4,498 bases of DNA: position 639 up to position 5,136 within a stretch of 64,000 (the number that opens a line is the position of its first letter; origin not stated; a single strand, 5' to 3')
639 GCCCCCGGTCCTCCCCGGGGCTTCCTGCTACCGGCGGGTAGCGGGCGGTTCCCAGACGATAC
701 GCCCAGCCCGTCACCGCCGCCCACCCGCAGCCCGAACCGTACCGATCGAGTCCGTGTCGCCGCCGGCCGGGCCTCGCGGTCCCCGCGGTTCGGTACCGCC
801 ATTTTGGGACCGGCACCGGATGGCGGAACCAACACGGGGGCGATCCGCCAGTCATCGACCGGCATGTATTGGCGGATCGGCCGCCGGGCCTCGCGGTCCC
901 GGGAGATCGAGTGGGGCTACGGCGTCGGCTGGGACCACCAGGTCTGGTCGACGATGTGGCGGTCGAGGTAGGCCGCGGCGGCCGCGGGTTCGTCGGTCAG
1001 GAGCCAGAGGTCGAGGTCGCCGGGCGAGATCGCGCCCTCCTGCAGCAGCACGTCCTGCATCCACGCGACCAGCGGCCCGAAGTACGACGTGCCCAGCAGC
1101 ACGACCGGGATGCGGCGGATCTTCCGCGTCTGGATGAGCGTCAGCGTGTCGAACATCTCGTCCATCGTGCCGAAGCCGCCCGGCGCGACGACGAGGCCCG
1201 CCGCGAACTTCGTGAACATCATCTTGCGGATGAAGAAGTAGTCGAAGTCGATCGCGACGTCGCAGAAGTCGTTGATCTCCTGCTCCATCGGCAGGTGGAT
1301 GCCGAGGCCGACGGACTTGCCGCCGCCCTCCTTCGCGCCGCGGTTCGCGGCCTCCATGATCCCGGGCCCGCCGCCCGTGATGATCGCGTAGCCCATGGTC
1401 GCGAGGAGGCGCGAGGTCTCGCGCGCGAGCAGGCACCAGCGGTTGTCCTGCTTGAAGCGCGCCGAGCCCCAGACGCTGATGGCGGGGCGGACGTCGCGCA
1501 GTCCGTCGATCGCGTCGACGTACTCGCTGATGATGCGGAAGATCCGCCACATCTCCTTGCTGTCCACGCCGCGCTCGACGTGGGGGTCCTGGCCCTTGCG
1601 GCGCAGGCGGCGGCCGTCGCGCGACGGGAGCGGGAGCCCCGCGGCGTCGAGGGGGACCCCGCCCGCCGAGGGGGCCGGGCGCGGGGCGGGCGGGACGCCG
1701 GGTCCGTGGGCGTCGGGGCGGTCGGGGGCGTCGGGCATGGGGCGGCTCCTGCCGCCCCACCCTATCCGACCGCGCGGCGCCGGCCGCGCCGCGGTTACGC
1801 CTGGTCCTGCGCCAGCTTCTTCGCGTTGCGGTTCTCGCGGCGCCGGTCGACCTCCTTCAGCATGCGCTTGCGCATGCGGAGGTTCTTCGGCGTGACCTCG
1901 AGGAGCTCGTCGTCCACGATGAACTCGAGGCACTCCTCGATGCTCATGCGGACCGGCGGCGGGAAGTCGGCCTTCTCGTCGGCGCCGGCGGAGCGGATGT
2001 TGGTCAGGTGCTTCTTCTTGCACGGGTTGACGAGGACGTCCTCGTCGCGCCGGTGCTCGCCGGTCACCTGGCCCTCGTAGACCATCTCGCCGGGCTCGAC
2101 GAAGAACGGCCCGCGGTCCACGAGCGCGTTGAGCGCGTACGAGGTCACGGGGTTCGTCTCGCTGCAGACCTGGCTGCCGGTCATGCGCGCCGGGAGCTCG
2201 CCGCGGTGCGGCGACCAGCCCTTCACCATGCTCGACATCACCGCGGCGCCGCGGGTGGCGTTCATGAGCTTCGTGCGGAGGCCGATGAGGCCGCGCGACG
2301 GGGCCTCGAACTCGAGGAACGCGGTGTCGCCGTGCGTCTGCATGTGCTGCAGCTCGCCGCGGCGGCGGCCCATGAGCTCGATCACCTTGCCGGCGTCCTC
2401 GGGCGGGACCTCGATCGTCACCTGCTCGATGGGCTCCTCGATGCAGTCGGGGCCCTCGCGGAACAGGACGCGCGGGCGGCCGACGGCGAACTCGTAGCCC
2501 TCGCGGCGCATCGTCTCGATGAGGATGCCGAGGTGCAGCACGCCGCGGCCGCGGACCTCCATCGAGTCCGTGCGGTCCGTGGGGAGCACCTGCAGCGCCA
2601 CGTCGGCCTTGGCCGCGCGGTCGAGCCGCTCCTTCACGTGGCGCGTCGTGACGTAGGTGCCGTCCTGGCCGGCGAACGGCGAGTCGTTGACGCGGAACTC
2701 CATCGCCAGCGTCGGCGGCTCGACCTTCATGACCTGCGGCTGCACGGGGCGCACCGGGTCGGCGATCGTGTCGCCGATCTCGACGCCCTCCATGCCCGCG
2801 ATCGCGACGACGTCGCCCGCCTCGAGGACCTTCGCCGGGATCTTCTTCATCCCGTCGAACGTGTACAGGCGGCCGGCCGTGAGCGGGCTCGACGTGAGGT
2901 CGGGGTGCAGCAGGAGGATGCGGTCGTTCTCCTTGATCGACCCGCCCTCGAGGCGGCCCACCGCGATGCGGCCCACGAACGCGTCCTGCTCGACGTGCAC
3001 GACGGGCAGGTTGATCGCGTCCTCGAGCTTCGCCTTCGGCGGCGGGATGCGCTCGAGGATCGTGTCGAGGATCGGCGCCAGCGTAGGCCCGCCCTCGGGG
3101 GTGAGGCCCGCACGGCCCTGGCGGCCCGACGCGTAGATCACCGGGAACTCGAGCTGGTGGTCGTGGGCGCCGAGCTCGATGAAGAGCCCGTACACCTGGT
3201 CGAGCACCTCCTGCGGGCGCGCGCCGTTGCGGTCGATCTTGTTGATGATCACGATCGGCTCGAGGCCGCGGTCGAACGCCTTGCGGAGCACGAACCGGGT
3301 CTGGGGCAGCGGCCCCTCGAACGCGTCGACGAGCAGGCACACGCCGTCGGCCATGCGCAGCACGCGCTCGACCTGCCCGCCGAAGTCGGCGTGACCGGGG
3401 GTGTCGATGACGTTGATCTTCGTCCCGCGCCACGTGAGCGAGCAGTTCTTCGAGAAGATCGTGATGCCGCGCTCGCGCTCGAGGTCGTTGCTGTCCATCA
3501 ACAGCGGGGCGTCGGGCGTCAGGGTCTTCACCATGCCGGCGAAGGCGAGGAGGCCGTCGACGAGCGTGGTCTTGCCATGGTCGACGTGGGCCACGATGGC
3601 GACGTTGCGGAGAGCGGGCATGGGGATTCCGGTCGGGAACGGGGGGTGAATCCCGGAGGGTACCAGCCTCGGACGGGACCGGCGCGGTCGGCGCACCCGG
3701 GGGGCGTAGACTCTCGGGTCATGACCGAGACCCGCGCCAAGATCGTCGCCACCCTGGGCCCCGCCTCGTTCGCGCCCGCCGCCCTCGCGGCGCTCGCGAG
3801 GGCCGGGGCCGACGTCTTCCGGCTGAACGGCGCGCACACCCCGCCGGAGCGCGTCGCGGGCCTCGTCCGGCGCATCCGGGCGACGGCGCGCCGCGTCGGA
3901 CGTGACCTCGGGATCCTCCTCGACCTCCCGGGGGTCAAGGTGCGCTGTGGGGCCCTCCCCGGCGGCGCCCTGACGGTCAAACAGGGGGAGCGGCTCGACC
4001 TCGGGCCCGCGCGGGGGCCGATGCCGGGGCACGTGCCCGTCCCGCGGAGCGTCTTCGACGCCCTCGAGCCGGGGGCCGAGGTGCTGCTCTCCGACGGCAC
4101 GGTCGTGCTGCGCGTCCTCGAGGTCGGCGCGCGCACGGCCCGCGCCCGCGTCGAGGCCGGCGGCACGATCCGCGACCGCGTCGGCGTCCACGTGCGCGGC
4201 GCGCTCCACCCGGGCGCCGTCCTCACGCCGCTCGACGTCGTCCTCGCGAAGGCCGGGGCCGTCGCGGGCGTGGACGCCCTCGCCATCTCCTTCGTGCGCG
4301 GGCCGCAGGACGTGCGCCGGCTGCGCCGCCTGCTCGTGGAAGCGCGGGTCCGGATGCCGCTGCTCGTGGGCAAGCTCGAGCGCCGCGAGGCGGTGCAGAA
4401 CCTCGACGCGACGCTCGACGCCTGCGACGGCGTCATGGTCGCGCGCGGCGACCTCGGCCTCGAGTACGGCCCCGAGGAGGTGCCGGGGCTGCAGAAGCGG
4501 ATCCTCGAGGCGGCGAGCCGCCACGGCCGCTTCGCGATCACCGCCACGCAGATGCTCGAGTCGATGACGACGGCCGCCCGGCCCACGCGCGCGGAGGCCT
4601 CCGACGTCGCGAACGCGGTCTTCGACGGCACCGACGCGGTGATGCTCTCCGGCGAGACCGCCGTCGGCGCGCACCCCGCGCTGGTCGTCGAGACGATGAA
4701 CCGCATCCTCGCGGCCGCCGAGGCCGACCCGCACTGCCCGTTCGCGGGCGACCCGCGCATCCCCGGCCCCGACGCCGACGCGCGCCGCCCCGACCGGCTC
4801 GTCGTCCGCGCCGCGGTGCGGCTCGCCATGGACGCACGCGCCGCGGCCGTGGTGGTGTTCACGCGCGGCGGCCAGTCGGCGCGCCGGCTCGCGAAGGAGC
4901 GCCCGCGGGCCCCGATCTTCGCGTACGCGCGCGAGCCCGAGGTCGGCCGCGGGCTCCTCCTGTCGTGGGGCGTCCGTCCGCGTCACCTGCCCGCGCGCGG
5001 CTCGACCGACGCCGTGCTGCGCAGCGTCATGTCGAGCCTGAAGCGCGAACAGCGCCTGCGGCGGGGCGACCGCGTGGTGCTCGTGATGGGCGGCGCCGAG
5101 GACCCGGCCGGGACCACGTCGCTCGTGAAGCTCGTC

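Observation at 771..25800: Second structured repeat family: hairpin units with conserved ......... loop and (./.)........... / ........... arms, clustered around the giant-gene locus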

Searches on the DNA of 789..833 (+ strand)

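Call 55: build_rna_model(alignment_id=A2, structure=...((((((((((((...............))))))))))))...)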
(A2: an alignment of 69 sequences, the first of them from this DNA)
Model R1 built from alignment A2 (69 sequences, 45 columns); structure: as given.
model positions 45; base pairs 12; branch points 0; effective number of sequences 69; information 1.083 bits per position. Calibrated on 0.2 Mb of random sequence (short: E-values are rough).
structure used (alignment columns):
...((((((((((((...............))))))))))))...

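Call 56: search_with_rna_model(model_id=R1, sources=[window, L008, L014, L023, L036, L040, L058, L059, L064, L079, L114, L104, L105, L107, L109, L110, L111, L112, L001, L006, L017], max_evalue=1)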
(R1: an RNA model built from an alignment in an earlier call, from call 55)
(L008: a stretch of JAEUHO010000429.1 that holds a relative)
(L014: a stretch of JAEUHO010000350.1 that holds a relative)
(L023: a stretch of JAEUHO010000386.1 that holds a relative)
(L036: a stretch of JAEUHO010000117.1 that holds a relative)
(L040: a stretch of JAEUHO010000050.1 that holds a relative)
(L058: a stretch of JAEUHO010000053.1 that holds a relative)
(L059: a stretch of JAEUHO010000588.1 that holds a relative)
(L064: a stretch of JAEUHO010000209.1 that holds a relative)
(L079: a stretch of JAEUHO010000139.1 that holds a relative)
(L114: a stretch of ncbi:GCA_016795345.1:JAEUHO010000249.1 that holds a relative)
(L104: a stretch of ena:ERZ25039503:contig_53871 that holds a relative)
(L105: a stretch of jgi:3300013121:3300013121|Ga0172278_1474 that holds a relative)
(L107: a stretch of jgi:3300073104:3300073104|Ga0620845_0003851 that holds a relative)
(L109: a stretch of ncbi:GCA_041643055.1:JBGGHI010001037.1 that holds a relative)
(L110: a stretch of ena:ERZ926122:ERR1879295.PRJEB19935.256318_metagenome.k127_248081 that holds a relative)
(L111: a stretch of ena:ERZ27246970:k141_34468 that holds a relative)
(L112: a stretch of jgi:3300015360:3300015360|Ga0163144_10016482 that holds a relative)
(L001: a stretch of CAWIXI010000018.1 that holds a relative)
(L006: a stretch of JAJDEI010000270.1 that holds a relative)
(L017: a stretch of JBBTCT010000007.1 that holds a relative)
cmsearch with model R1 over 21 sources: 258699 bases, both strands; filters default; matches with E-value up to 1: 65.
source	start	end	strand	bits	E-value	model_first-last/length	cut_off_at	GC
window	20906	20950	+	59.7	7.7e-12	1-45/45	no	0.67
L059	4476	4520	-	59.6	8.1e-12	1-45/45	no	0.64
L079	5542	5586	+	59.3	9.7e-12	1-45/45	no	0.71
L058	2735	2779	+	58.4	1.6e-11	1-45/45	no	0.67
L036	7071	7115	-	56.7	4.4e-11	1-45/45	no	0.71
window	838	882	+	56.4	5.1e-11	1-45/45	no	0.67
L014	891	935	-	55.7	7.5e-11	1-45/45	no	0.6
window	7120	7164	+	55.7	7.6e-11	1-45/45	no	0.73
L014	943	987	-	54.5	1.5e-10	1-45/45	no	0.62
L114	9790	9834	+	54.2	1.8e-10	1-45/45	no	0.71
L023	6356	6400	+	54.1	1.9e-10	1-45/45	no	0.58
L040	7526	7570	+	53.4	2.9e-10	1-45/45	no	0.78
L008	682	726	-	53.3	2.9e-10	1-45/45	no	0.71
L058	2792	2836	+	51.9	6.4e-10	1-45/45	no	0.67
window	789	833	+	51.5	8.2e-10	1-45/45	no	0.62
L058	2911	2955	+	50.2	1.7e-09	1-45/45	no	0.67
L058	2971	3015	+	50.2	1.7e-09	1-45/45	no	0.67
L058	2852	2896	+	50.1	1.8e-09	1-45/45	no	0.69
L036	7396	7440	-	50.1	1.9e-09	1-45/45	no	0.73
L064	5470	5514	-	48.8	3.8e-09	1-45/45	no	0.69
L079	5432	5476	+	47.6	7.5e-09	1-45/45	no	0.69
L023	3673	3717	+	44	5.9e-08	1-45/45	no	0.71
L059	4598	4642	-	41.9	1.9e-07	1-45/45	no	0.71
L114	9723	9767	+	41.6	2.3e-07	1-45/45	no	0.67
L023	3564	3607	+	41.5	2.4e-07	1-45/45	no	0.73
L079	5503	5541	+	40.9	3.3e-07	4-42/45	no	0.67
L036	7128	7172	-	40.2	5.1e-07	1-45/45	no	0.69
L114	9857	9901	+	39.1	9.5e-07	1-45/45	no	0.71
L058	3052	3096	+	33.2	2.6e-05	1-45/45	no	0.69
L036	7396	7440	+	29.9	0.00018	1-45/45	no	0.73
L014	943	987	+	29.3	0.00025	1-45/45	no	0.62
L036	7071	7115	+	28.9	0.0003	1-45/45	no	0.71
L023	6356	6400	-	27.5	0.00068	1-45/45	no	0.58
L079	5542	5586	-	27.4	0.0007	1-45/45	no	0.71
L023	3564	3607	-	26.2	0.0014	1-45/45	no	0.73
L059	4598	4642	+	25.7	0.0018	1-45/45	no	0.71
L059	4476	4520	+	25.7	0.0019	1-45/45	no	0.64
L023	3673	3717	-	25.6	0.002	1-45/45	no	0.71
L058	2735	2779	-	25.3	0.0023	1-45/45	no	0.67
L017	72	116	-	22.8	0.0098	1-45/45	no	0.71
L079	5432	5476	-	22.6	0.011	1-45/45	no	0.69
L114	9790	9834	-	22.3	0.013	1-45/45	no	0.71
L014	891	935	+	22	0.015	1-45/45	no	0.6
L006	2458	2500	-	21.8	0.017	1-45/45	no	0.79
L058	2792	2836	-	18.7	0.096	1-45/45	no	0.67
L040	7526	7570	-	18.2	0.13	1-45/45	no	0.78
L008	682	726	+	17.8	0.16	1-45/45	no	0.71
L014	269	320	+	17.3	0.22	1-45/45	no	0.75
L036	7128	7172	+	16.4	0.37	1-45/45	no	0.69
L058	2911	2955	-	15.8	0.5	1-45/45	no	0.67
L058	2971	3015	-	15.8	0.5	1-45/45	no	0.67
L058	2852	2896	-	15.2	0.7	1-45/45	no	0.69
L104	11571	11601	-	14.7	0.93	1-45/45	no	0.81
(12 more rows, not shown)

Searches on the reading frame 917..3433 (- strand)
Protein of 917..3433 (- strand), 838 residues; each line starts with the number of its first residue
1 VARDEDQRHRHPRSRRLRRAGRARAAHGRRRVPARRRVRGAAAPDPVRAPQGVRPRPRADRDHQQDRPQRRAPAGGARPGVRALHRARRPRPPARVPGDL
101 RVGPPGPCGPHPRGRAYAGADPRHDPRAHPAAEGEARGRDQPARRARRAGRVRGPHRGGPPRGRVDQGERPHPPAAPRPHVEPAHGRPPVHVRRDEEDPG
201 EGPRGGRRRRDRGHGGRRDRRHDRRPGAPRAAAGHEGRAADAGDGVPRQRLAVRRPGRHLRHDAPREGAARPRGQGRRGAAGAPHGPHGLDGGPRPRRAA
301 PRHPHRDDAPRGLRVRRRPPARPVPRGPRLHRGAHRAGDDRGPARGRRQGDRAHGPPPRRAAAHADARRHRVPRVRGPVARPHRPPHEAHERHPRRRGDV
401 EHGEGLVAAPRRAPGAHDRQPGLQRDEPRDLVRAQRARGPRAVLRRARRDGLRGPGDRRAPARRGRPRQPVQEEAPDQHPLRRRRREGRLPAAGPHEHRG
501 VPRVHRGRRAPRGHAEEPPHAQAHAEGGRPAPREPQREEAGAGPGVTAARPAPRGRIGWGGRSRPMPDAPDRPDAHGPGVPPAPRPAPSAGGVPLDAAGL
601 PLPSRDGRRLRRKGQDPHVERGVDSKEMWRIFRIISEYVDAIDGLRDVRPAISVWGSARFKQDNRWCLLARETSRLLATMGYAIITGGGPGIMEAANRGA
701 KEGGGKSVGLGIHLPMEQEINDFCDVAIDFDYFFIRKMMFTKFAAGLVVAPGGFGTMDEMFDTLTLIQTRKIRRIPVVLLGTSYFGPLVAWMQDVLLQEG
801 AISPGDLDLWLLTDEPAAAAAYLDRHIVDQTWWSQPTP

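Call 16: search_protein_families(library=pfam, proteins=[window:917-3433:-])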
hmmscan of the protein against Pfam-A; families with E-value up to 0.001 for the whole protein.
window:917-3433:- (838 aa): 2 families
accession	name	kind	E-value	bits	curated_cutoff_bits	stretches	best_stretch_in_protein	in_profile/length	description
PF03641.19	Lysine_decarbox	-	5.6e-29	101.4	27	1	693-822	1-130/131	Possible lysine decarboxylase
PF18306.6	LDcluster4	-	3.4e-16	59.7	26.3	1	651-762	3-112/151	SLOG cluster4 family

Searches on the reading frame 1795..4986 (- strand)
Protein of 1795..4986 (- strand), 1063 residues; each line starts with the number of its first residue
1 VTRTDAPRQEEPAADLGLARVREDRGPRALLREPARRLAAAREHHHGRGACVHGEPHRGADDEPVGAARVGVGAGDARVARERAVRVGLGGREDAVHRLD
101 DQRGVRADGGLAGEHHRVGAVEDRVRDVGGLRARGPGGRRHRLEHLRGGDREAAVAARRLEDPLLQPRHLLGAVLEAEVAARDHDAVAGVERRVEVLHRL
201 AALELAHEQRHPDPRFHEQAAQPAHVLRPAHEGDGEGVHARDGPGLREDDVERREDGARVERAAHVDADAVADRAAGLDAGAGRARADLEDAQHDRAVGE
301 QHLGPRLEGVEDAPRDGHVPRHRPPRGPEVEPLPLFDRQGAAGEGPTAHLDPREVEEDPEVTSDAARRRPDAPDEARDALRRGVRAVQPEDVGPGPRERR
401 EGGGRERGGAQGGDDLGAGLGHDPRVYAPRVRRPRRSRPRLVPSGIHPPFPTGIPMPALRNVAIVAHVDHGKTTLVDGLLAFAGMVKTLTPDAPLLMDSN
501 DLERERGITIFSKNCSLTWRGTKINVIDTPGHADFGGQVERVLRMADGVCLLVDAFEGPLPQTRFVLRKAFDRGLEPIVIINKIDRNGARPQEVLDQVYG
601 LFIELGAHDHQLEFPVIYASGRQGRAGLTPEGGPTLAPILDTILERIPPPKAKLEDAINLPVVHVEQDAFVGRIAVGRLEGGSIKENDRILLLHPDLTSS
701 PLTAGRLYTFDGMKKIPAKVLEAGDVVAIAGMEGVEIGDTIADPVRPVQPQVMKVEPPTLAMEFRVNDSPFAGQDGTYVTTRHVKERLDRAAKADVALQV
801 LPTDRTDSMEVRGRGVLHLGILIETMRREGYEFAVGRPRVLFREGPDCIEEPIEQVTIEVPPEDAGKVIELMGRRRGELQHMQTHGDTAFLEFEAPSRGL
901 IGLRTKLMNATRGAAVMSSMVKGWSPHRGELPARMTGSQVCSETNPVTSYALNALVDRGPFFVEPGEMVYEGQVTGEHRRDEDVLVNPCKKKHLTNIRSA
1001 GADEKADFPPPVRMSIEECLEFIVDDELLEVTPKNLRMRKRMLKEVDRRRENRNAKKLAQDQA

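Call 16: search_protein_families(library=pfam, proteins=[window:1795-4986:-])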
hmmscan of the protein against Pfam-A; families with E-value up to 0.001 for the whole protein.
window:1795-4986:- (1063 aa): 6 families
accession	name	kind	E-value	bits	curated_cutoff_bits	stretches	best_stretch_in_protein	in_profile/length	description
PF00009.33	GTP_EFTU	-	6.9e-51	173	26.5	1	459-648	3-187/188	Elongation factor Tu GTP binding domain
PF21018.2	BipA_C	-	1.5e-39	134.6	23.8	1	937-1044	2-109/110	TypA/BipA C-terminal domain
PF00679.30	EFG_C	-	2.6e-20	72.7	27.9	1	849-932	2-86/89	Elongation factor G C-terminus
PF03144.31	GTP_EFTU_D2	-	2.9e-08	34.5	30.3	1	672-742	1-73/73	Elongation factor Tu domain 2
PF22042.2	EF-G_D2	-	5.3e-07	30.1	27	1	662-742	6-82/84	Elongation factor G domain 2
PF01926.29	MMR_HSR1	-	0.00082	19.9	21.9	0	500-583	24-113/113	50S ribosome-binding GTPase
